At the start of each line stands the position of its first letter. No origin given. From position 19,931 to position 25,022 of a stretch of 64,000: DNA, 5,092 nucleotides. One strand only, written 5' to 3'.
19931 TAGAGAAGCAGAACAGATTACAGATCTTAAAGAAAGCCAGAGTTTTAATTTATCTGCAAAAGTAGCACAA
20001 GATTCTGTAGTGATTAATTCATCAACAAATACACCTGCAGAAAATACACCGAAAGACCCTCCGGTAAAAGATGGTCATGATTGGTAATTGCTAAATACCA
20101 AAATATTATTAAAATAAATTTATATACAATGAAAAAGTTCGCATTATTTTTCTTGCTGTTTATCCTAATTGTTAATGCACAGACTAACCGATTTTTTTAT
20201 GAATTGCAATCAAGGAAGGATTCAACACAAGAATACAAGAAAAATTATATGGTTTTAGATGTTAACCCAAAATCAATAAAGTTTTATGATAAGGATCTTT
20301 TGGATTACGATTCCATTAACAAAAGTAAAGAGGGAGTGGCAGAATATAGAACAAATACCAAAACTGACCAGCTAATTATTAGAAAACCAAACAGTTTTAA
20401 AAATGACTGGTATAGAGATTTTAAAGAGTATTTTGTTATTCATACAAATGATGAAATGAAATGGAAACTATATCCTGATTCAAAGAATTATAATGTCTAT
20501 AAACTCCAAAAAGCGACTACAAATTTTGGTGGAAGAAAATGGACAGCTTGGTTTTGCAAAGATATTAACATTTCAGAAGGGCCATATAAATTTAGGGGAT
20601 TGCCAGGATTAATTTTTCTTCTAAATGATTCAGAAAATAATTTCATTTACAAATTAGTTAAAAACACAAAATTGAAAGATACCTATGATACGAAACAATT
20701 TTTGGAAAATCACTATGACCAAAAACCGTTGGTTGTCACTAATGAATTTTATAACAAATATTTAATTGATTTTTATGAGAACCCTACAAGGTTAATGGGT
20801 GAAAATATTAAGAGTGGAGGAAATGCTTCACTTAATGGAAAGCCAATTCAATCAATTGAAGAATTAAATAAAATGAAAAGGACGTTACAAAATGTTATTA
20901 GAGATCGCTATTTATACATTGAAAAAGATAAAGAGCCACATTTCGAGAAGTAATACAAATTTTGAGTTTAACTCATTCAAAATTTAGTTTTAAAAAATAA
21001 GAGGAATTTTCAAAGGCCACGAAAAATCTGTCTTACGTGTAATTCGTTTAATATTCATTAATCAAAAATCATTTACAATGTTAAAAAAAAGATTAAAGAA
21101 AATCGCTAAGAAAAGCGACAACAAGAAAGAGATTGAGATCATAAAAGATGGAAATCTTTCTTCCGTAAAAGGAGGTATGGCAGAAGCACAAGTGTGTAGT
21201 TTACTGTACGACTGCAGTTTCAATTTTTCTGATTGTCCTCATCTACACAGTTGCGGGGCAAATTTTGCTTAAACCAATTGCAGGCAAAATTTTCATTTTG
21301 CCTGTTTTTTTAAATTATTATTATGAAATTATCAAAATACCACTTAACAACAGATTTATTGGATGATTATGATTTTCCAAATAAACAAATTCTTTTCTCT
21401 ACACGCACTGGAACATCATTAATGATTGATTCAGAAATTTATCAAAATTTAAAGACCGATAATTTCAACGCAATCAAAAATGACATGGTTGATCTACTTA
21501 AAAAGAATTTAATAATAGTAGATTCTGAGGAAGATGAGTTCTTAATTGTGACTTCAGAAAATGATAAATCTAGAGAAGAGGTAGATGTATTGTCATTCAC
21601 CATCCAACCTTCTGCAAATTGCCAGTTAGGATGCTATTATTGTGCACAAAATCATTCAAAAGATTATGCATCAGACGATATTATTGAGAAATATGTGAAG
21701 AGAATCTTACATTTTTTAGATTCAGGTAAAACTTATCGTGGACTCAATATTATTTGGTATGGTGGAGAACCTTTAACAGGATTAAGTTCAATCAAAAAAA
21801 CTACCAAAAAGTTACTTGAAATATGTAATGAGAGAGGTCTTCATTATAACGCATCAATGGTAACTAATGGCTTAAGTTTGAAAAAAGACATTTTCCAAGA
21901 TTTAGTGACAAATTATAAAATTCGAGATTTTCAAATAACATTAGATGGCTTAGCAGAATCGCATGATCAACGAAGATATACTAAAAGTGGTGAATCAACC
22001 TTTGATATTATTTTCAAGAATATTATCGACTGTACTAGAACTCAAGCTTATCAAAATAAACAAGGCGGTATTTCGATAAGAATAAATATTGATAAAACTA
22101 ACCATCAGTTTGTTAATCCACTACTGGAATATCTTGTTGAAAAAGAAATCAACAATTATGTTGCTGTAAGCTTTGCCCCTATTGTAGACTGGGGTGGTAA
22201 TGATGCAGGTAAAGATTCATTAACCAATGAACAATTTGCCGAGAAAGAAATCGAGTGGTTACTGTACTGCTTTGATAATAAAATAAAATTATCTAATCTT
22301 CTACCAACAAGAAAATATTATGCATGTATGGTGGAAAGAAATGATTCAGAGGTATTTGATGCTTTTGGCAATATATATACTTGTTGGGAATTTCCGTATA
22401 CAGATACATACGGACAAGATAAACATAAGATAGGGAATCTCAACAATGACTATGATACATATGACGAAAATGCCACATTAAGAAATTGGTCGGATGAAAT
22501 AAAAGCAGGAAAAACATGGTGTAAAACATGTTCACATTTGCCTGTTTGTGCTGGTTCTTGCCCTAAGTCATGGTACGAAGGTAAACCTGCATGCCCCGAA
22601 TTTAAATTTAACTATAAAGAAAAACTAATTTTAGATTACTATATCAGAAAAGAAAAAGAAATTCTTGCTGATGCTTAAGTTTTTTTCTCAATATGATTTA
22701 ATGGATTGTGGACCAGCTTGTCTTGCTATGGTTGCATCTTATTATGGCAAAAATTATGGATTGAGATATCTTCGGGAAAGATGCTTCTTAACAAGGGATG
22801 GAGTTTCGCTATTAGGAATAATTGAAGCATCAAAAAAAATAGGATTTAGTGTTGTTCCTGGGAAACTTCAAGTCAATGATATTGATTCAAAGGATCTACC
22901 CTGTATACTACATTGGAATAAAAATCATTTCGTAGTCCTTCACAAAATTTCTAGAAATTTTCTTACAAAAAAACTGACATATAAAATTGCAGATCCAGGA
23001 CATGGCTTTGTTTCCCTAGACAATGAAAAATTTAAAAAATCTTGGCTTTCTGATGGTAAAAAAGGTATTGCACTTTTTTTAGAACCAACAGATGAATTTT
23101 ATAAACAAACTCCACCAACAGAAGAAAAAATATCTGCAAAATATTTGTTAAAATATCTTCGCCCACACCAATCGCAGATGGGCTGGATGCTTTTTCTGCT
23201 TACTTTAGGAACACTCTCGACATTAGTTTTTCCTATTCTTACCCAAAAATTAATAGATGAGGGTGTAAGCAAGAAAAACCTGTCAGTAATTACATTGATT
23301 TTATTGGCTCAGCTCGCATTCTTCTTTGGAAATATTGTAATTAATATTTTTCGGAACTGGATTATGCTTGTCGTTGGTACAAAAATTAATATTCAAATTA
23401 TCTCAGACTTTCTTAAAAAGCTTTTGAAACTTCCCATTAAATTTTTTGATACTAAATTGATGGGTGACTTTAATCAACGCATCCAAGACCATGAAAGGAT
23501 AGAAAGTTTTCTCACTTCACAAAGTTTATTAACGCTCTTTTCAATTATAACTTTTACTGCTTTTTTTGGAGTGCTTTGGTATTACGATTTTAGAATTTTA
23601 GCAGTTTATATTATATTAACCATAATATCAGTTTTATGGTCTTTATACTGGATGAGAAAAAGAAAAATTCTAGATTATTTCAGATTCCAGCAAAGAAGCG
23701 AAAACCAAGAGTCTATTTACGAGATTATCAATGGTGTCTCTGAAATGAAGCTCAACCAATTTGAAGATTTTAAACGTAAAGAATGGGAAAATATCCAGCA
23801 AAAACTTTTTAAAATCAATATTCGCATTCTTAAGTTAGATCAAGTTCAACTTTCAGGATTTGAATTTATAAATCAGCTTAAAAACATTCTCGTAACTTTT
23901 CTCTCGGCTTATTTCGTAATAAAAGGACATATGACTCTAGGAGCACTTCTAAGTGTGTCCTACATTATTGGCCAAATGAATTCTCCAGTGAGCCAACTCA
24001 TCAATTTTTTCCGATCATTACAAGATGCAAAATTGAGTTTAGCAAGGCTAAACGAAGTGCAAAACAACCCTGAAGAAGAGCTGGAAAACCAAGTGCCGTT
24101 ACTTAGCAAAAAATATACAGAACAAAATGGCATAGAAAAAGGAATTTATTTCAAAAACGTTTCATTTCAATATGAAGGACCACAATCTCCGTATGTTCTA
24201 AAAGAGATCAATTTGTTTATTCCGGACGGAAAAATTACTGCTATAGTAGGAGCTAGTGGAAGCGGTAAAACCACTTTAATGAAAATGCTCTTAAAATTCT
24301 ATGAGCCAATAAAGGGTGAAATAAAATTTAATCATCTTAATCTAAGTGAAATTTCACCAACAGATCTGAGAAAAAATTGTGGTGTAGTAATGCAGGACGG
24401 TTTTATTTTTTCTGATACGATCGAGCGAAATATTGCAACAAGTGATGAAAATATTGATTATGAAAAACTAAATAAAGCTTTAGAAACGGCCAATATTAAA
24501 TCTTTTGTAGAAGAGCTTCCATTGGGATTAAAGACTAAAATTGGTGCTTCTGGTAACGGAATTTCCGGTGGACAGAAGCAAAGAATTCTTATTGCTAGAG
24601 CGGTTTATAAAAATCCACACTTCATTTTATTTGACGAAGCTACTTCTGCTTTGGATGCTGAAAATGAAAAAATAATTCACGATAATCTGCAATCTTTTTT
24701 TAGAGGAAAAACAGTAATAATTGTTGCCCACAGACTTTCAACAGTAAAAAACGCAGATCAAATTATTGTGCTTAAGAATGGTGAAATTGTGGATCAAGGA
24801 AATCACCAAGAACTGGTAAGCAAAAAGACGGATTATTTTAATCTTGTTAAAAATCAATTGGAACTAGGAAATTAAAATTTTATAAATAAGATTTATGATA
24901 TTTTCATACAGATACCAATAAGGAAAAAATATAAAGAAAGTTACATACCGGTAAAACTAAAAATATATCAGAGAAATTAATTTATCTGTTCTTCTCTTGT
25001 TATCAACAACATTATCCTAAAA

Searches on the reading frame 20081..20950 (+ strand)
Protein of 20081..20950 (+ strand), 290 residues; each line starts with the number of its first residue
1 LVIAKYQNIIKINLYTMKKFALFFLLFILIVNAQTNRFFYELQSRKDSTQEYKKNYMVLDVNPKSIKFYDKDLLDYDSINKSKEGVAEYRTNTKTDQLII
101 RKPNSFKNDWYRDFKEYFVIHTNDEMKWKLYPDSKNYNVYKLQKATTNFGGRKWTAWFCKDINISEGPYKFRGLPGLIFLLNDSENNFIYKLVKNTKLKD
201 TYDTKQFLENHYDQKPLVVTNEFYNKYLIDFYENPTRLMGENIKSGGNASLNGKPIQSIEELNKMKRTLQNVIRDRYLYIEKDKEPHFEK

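Call 78: search_protein_families(library=pfam, proteins=[window:20081-20950:+], max_evalue=0.0001)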
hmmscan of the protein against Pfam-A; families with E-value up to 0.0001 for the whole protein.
window:20081-20950:+ (290 aa): 1 family
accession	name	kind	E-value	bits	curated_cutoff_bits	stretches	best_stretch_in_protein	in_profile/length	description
PF09697.16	Porph_ging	-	1.5e-08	35.6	25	1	126-179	27-80/81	Protein of unknown function (Porph_ging)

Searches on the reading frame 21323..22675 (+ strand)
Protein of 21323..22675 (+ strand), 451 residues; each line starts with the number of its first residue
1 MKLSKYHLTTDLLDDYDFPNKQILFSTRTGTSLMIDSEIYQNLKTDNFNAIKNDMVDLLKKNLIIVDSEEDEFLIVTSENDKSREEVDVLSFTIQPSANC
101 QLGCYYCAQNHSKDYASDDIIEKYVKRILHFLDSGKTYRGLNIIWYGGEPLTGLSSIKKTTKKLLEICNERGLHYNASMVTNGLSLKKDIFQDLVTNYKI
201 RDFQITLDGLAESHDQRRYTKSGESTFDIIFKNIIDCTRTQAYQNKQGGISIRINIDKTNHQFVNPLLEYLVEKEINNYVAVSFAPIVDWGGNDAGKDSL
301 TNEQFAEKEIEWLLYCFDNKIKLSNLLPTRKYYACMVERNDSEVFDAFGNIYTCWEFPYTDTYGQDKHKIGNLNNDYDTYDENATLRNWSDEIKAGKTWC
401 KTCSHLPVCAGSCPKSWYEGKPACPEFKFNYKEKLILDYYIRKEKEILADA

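Call 78: search_protein_families(library=pfam, proteins=[window:21323-22675:+], max_evalue=0.0001)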
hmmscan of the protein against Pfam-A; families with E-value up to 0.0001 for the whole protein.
window:21323-22675:+ (451 aa): 1 family
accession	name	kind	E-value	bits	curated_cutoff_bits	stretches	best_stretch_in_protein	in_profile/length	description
PF04055.27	Radical_SAM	-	3.3e-09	37.6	29.5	1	95-234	2-133/166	Radical SAM superfamily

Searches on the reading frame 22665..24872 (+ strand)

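Call 78: search_protein_families(library=pfam, proteins=[window:22665-24872:+], max_evalue=0.0001)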
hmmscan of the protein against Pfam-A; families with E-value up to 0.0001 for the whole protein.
window:22665-24872:+ (736 aa): 6 families
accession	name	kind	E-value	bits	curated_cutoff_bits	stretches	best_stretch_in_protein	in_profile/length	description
PF00664.28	ABC_membrane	-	5.9e-32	111.9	28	1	175-442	4-274/274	ABC transporter transmembrane region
PF03412.21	Peptidase_C39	-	1.2e-30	106.5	22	1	5-142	3-131/133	Peptidase C39 family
PF00005.33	ABC_tran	-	3.4e-30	105.9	25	1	512-661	1-137/137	ABC transporter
PF02463.25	SMC_N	-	3e-10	40.4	40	1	594-704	115-212/220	RecF/RecN/SMC N terminal domain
PF09818.15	ABC_ATPase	-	6.4e-08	32.4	23.2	0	604-663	130-188/283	P-loop domain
PF13401.12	AAA_22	-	6.3e-05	23.7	27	0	523-661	6-95/130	AAA domain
